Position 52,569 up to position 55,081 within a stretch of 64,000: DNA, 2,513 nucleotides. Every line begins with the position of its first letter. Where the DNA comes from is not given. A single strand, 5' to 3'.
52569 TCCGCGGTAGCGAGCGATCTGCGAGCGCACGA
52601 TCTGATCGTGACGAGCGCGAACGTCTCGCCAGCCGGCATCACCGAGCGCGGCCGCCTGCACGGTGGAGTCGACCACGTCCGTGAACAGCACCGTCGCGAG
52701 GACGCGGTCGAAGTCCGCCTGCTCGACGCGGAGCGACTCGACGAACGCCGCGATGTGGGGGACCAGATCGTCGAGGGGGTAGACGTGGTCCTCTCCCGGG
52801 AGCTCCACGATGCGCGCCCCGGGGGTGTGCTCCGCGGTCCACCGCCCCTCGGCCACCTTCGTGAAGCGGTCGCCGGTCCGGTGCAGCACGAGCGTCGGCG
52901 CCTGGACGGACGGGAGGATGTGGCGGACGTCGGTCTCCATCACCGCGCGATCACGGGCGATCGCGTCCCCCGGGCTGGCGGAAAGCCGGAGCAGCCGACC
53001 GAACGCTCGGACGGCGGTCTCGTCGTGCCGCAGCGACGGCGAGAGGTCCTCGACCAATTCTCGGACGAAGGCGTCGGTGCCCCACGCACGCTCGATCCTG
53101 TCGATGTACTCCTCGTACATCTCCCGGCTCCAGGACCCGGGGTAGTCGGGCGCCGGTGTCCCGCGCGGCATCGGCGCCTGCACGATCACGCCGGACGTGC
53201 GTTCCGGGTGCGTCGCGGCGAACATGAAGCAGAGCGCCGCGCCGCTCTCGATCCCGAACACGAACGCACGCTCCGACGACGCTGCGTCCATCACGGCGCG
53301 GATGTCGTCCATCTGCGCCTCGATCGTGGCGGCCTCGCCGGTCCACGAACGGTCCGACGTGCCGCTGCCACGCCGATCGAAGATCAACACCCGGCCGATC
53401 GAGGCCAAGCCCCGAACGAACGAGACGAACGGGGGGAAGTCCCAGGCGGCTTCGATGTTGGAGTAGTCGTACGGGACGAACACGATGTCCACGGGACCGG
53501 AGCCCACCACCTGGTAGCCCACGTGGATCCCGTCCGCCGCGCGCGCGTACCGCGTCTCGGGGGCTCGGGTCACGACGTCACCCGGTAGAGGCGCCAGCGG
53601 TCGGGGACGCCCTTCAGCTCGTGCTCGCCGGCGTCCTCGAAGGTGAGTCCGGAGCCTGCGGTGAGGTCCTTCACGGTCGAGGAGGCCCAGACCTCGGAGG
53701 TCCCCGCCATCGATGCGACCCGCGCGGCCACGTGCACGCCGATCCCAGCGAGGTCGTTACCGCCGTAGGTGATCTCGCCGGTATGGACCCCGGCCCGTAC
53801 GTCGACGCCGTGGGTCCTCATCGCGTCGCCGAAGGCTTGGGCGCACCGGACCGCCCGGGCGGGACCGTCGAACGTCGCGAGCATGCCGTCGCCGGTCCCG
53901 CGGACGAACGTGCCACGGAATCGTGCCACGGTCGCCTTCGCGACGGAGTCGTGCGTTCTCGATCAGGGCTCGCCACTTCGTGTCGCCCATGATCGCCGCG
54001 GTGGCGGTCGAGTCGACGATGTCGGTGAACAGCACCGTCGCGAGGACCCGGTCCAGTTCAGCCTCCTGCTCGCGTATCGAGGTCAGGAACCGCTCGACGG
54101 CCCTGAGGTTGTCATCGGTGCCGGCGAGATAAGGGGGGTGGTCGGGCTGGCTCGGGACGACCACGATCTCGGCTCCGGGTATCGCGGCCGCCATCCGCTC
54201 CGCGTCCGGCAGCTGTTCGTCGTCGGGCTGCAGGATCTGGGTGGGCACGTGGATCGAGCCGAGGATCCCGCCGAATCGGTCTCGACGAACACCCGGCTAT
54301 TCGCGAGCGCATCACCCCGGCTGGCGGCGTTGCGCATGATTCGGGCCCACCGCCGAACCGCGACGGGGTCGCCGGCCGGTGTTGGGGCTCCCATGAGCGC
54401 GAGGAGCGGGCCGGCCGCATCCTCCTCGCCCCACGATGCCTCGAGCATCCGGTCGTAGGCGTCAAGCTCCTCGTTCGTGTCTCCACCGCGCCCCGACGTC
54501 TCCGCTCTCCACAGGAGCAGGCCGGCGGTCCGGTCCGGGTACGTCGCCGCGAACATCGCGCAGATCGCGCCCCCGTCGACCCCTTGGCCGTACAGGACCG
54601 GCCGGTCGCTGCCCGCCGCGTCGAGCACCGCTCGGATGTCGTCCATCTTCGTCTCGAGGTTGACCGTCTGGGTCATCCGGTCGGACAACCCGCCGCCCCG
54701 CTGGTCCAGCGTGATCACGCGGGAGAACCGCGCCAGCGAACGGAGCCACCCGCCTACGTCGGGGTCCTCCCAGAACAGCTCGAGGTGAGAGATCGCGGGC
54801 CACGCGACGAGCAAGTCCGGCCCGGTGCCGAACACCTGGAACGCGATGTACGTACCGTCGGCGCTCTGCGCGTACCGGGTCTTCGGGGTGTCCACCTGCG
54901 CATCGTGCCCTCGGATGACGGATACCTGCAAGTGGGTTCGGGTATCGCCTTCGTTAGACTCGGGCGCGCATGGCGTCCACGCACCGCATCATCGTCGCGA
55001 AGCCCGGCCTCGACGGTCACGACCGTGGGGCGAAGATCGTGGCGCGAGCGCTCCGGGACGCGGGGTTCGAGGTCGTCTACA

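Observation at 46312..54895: Head-to-tail array of six LipJ-like (alpha/beta-hydrolase-fold + class III cyclase) paralogues in different states of decay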

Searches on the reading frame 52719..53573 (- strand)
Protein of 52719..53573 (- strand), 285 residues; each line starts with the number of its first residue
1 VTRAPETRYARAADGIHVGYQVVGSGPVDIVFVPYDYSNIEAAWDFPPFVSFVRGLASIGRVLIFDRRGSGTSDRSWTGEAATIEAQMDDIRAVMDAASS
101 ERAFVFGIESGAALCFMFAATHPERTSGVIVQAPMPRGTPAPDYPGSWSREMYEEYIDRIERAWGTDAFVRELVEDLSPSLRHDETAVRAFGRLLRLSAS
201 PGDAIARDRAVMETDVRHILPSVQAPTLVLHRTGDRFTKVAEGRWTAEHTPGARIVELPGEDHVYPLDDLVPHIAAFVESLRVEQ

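Call 15: search_solved_structures(query=window:52719-53573:-, max_evalue=0.001, show_alignments=4)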
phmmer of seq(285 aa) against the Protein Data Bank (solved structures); distinct sequences matched with E-value up to 0.001: 102 (the best 60 are shown).
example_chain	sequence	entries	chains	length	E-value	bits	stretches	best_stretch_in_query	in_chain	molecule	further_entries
5egn_A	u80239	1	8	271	2.1e-15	59.9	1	14-268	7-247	Esterase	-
8v16_C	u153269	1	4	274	1.1e-12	50.9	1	8-268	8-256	Esterase 1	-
6atx_A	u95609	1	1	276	1.9e-12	50.1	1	22-268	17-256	PpKAI2-like C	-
6eb3_A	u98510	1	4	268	1.9e-12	50.1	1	13-268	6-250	Est1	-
8vcz_A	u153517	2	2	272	8.2e-12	48.1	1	20-268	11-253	Probable esterase D14L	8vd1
5z7w_A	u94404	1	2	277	5.2e-11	45.4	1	20-267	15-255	Hyposensitive to light 1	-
6azc_A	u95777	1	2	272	5.7e-11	45.3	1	22-268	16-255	Pp-KAI2-like E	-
6azb_A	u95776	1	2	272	6.9e-11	45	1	22-268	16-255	Pp-KAI2-like E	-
9wgq_A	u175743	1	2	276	6.9e-11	45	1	18-260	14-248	Alpha/beta-hydrolases superfamily protein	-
3hi4_A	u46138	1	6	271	3.3e-10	42.8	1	43-257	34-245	Arylesterase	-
3t4u_A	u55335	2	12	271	3.7e-10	42.7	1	44-256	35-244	Arylesterase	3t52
3ia2_A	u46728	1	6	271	3.7e-10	42.6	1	44-257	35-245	Arylesterase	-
1va4_A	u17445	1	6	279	4e-10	42.5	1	44-257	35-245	Arylesterase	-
6j2r_A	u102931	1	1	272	4.4e-10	42.4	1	21-267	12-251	Hyposensitive to light 8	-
3hea_A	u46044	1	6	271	4.5e-10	42.4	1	43-257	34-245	Arylesterase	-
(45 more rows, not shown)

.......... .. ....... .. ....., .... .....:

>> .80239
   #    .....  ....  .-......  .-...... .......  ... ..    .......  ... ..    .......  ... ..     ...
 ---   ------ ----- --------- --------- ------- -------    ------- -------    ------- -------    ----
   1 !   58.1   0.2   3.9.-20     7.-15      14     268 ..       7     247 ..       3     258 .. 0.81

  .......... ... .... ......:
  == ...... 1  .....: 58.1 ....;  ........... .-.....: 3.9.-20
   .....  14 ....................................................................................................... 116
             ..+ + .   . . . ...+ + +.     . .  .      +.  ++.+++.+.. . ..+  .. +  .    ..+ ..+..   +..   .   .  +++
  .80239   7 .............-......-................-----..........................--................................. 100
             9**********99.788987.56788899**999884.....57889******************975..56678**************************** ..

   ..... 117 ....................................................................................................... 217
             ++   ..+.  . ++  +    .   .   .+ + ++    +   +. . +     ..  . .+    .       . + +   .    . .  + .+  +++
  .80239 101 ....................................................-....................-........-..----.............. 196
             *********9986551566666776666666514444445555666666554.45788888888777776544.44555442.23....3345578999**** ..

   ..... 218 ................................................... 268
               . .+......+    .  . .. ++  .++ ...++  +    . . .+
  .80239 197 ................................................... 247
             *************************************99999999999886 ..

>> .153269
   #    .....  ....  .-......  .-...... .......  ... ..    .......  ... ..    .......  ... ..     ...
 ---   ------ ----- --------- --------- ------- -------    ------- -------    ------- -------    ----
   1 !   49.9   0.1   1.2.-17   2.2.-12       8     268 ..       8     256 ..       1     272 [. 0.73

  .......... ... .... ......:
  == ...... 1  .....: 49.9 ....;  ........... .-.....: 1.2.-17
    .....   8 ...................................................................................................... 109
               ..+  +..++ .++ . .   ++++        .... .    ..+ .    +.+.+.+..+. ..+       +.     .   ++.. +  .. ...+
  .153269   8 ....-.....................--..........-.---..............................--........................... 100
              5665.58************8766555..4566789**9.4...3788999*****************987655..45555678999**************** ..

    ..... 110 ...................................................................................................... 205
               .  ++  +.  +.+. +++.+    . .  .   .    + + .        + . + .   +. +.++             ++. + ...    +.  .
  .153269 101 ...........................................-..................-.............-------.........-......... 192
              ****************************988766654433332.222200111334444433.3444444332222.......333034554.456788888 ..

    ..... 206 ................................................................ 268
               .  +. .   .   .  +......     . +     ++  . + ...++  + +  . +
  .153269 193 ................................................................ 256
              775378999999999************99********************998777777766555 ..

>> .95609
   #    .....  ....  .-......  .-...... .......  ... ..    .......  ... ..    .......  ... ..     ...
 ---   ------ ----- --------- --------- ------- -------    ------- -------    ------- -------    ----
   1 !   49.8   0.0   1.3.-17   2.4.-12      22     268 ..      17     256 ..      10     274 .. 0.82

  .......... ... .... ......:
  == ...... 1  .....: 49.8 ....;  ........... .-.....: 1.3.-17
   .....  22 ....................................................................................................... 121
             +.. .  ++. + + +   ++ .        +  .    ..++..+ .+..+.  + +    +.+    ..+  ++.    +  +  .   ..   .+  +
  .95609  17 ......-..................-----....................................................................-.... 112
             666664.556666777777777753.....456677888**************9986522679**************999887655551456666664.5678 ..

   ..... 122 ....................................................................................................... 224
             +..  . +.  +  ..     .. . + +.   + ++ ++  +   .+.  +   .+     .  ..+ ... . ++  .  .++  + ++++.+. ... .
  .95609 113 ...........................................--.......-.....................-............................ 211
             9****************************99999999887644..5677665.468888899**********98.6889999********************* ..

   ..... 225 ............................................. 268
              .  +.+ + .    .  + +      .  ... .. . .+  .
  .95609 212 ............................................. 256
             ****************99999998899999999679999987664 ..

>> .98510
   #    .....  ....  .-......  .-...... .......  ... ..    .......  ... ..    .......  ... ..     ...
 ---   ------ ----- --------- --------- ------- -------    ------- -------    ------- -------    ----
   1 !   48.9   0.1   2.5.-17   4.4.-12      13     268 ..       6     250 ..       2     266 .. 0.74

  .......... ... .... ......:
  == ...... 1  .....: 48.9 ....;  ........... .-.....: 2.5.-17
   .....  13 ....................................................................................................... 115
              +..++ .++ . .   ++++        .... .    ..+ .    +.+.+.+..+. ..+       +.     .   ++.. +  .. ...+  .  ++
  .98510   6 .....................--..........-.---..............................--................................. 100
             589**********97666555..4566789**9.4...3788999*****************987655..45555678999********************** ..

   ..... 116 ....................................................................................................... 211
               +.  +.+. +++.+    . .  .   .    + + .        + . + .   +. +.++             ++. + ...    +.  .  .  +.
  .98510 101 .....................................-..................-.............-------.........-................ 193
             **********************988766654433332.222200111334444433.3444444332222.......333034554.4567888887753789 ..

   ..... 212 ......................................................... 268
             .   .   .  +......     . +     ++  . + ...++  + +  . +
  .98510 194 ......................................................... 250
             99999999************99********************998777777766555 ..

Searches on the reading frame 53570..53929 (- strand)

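Call 3: search_protein_families(library=pfam, proteins=[window:53570-53929:-], max_evalue=0.01)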
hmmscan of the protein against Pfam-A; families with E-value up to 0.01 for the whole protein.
window:53570-53929:- (119 aa): 1 family
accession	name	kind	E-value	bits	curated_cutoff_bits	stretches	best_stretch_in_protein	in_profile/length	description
PF00211.25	Guanylate_cyc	-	4.1e-05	23.7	21.9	1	39-115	97-179/183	Adenylate and Guanylate cyclase catalytic domain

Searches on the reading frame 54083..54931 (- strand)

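Call 3: search_protein_families(library=pfam, proteins=[window:54083-54931:-], max_evalue=0.01)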
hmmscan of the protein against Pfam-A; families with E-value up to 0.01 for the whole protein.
window:54083-54931:- (282 aa): 2 families
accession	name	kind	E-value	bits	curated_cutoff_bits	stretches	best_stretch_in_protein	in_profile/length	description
PF00561.26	Abhydrolase_1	-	1.2e-06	28.8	25.8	1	53-140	16-99/245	alpha/beta hydrolase fold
PF12146.15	Hydrolase_4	-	0.0016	18.3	27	1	72-140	34-106/239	Serine aminopeptidase, S33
